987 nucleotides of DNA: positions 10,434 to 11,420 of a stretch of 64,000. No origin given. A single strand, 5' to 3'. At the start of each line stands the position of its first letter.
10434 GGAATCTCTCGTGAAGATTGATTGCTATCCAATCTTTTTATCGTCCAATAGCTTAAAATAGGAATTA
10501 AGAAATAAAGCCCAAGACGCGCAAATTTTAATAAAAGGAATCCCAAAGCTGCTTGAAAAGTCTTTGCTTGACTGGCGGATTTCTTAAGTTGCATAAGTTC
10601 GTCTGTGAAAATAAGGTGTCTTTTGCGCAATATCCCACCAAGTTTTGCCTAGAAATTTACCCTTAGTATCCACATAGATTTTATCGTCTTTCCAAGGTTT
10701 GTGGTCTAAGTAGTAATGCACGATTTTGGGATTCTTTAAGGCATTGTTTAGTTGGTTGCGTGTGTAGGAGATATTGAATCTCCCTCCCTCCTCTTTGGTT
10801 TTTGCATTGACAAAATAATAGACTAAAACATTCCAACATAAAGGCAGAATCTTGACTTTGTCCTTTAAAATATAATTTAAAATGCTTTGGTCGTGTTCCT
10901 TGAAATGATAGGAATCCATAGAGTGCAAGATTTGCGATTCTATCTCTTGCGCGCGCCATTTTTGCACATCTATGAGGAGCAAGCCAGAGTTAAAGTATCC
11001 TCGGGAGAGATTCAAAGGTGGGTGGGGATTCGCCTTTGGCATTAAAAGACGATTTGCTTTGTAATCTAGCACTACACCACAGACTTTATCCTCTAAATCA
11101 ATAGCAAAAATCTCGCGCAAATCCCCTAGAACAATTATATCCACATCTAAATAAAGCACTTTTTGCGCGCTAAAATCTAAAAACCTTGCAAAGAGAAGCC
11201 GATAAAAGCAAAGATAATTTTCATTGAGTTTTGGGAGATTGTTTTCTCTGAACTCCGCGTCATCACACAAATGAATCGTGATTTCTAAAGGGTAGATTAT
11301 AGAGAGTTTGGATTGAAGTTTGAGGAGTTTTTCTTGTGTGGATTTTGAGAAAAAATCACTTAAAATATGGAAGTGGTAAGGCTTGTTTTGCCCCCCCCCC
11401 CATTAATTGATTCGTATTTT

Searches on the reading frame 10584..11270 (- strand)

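Call 70: search_protein_families(library=pfam, proteins=[window:10584-11270:-], max_evalue=0.001)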
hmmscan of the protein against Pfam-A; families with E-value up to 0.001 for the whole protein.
window:10584-11270:- (228 aa): 2 families
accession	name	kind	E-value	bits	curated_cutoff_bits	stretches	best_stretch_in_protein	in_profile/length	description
PF01501.26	Glyco_transf_8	-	1.3e-34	120.4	24.3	1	17-196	82-252/253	Glycosyl transferase family 8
PF18404.7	Glyco_transf_24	-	0.0009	19.2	25.7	0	23-144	83-213/268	Glucosyltransferase 24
